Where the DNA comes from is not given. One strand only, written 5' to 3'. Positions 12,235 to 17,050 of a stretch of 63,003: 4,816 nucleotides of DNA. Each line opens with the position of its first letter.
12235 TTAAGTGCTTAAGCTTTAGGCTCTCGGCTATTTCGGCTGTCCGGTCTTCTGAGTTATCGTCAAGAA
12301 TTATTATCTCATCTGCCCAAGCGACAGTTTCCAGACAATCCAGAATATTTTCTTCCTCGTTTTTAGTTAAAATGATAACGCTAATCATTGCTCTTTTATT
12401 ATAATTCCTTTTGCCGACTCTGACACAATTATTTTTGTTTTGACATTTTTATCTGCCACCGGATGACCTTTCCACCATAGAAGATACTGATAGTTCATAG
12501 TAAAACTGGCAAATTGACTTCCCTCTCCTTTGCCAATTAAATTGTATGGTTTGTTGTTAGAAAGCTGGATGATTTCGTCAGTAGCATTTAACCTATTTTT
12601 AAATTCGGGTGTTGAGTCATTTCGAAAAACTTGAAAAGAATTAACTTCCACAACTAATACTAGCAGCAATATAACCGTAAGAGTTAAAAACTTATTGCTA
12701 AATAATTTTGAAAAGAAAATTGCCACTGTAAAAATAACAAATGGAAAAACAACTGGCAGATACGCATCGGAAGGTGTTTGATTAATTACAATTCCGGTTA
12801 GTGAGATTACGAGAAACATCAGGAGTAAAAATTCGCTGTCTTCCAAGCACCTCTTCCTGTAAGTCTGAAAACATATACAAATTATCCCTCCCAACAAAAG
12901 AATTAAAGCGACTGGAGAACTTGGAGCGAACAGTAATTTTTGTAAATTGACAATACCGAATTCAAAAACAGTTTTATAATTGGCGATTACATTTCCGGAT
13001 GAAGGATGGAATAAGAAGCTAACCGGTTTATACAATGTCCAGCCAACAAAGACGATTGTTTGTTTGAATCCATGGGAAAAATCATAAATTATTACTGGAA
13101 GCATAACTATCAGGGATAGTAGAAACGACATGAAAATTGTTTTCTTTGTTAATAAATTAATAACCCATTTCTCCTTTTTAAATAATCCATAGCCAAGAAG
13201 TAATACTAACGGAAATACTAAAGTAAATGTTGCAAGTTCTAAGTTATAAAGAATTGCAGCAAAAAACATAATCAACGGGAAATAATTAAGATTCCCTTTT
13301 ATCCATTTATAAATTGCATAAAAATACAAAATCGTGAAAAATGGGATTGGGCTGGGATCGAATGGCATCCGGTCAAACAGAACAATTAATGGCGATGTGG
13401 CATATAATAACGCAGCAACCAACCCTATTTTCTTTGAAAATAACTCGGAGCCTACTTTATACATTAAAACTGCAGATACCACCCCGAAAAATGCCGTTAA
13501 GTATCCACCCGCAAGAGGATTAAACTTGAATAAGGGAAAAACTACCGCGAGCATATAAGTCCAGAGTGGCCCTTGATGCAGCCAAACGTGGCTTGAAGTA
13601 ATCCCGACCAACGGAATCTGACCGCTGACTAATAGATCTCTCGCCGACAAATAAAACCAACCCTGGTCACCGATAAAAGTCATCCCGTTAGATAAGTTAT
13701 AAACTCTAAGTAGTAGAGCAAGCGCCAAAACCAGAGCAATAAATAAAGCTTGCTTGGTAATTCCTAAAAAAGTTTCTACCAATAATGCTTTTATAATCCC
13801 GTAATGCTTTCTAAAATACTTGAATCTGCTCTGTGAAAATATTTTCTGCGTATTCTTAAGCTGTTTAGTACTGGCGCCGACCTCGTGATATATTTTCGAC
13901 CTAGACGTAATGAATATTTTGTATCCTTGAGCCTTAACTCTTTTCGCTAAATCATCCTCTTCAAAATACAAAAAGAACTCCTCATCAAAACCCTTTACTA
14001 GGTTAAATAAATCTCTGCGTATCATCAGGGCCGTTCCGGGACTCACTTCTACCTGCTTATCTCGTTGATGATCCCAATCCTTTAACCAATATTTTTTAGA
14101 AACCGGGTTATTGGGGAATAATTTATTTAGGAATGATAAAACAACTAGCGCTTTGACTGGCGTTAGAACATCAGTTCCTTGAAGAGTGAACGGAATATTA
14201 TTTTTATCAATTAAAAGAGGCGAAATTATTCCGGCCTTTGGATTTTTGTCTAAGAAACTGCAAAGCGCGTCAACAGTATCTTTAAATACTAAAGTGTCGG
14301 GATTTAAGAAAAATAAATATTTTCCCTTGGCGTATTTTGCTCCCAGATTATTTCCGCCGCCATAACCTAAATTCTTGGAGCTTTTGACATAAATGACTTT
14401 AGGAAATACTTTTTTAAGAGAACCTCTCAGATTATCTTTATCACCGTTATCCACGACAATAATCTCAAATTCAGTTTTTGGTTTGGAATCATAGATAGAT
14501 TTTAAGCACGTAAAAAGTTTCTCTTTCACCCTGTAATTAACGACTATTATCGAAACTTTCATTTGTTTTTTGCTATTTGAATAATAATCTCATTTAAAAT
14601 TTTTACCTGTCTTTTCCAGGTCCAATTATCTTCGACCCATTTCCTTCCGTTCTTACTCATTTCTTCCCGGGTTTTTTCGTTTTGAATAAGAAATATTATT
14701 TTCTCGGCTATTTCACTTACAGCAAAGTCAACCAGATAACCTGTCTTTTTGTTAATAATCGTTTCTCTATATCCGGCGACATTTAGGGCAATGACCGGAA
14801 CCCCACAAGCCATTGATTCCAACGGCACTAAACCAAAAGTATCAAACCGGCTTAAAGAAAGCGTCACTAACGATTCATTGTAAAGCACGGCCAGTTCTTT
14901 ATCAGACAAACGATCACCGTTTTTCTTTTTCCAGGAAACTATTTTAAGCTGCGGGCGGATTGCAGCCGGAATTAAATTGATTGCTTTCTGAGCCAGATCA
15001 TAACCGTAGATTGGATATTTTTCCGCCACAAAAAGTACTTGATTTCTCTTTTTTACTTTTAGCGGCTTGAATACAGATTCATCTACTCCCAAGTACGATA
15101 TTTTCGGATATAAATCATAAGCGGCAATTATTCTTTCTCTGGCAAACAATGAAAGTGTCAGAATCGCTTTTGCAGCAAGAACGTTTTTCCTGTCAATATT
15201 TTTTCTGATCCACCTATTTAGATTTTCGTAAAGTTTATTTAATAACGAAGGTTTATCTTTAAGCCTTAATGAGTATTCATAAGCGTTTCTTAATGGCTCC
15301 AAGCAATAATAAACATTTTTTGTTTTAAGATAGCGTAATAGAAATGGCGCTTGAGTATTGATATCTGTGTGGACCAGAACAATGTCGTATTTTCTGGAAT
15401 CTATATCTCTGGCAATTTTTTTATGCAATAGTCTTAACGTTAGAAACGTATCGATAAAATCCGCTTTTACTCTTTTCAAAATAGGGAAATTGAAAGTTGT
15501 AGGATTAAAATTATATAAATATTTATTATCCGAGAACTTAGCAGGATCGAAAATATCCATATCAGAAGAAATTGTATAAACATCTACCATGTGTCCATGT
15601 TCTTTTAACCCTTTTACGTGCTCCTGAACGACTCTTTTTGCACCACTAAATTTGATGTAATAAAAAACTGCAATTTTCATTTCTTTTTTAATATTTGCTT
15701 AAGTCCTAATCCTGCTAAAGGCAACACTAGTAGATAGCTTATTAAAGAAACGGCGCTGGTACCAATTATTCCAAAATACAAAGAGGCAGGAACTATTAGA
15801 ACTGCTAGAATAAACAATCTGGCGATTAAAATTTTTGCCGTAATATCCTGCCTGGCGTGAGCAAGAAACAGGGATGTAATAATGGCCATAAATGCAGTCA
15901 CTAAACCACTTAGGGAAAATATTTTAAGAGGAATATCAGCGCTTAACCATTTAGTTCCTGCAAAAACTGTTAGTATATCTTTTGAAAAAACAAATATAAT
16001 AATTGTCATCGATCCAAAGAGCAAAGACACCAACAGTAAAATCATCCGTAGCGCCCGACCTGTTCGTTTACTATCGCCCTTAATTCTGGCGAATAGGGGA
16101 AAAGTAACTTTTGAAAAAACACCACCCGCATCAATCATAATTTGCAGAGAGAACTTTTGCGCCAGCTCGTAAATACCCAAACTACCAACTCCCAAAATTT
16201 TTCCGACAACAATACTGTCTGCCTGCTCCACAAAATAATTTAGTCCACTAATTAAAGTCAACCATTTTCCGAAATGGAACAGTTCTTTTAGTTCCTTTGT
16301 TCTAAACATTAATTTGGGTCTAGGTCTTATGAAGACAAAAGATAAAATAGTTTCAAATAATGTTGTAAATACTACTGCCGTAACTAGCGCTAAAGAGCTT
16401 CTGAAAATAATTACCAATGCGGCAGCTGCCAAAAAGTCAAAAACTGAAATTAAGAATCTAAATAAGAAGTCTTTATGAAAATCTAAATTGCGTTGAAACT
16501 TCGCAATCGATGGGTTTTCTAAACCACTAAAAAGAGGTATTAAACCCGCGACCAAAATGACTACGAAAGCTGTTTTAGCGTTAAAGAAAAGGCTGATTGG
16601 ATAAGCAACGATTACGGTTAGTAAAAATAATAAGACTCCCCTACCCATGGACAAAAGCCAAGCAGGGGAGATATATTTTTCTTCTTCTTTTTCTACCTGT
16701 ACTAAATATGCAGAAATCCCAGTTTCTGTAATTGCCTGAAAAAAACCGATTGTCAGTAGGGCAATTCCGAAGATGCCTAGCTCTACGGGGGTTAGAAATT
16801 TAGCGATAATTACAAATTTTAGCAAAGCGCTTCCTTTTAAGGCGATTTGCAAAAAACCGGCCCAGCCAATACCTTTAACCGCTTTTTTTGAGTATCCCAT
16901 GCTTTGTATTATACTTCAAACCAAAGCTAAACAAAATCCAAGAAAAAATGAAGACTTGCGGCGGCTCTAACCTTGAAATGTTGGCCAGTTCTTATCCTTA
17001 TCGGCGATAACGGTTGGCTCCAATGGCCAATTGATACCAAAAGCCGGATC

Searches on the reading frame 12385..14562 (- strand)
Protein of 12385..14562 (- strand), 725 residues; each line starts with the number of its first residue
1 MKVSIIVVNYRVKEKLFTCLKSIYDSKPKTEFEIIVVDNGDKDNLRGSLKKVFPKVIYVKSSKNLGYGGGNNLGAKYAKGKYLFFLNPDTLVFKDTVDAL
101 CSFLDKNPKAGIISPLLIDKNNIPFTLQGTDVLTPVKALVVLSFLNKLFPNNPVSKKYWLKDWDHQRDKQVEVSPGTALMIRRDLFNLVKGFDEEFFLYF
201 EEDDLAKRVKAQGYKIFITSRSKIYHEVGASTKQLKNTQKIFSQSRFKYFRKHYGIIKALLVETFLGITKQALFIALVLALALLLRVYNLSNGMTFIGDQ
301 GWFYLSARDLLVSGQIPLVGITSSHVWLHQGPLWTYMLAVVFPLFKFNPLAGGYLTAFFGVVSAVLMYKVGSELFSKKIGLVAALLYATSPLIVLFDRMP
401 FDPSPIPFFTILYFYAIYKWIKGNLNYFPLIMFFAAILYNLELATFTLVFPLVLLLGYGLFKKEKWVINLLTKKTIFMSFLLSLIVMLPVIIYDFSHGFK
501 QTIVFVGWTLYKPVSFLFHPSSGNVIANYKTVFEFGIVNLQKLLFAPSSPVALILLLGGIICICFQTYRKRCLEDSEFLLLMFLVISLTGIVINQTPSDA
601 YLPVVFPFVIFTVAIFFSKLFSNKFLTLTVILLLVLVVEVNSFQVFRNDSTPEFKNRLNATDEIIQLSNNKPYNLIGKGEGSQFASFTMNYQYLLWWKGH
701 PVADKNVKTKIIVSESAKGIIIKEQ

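Call 50: search_protein_families(library=pfam, proteins=[window:12385-14562:-], max_evalue=0.001)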
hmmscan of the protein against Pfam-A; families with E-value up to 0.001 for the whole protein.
window:12385-14562:- (725 aa): 6 families
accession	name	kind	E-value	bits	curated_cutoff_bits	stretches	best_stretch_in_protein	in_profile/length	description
PF00535.33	Glycos_transf_2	-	5.3e-22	79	23.3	1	4-128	1-127/168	Glycosyl transferase family 2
PF10111.15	Glyco_tranf_2_2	-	3.8e-10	40.1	27.3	1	29-254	27-232/276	Glycosyltransferase like family 2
PF13231.12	PMT_2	-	4.9e-10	40.3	26.1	1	330-493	2-160/160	Dolichyl-phosphate-mannose-protein mannosyltransferase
PF02709.20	Glyco_transf_7C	-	0.0005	20.1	23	0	176-223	21-71/78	N-terminal domain of galactosyltransferase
PF13641.12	Glyco_tranf_2_3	-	0.00062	20.3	27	0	3-235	3-220/230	Glycosyltransferase like family 2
PF13712.12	Glyco_tranf_2_5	-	0.00089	19.5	27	0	67-241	41-205/210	Glycosyltransferase like family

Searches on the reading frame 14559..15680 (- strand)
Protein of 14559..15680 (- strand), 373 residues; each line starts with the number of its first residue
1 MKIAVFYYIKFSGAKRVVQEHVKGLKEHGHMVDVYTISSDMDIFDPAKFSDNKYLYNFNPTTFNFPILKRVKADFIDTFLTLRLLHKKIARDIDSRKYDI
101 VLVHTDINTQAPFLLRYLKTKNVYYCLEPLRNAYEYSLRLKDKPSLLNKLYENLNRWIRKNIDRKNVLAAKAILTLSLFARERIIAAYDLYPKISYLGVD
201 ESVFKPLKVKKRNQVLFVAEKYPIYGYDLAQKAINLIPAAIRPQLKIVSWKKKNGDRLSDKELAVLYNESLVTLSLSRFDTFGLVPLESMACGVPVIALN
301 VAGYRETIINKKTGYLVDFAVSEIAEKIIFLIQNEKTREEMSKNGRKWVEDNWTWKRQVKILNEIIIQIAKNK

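Call 50: search_protein_families(library=pfam, proteins=[window:14559-15680:-], max_evalue=0.001)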
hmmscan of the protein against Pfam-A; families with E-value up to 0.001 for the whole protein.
window:14559-15680:- (373 aa): 6 families
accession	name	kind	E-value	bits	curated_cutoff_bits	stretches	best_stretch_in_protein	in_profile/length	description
PF00534.26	Glycos_transf_1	-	1.4e-26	93.5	26.4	1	258-348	81-172/172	Glycosyl transferases group 1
PF13692.12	Glyco_trans_1_4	-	5.6e-14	53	27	1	261-334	68-142/142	Glycosyl transferases group 1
PF13524.12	Glyco_trans_1_2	-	4.3e-12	46.6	25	1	249-360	23-140/144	Glycosyl transferase-like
PF13439.12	Glyco_transf_4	-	5e-08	33.6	28.5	1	12-200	2-167/170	Glycosyltransferase Family 4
PF20706.3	GT4-conflict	-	1e-05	25.1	26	1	261-336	273-340/385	Family 4 Glycosyltransferase in conflict systems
PF13579.12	Glyco_trans_4_4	-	0.00027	21.8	29.7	1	12-186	1-144/158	Glycosyl transferase 4-like domain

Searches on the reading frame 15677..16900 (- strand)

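Call 50: search_protein_families(library=pfam, proteins=[window:15677-16900:-], max_evalue=0.001)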
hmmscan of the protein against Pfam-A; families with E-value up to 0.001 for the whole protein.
window:15677-16900:- (407 aa): 2 families
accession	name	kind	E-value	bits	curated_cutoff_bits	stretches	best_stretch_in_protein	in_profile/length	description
PF13440.11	Polysacc_synt_3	-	9.3e-56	189.7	23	1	31-321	1-291/293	Polysaccharide biosynthesis protein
PF01943.22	Polysacc_synt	-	4.5e-23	82.5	28.2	1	8-273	2-273/274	Polysaccharide biosynthesis protein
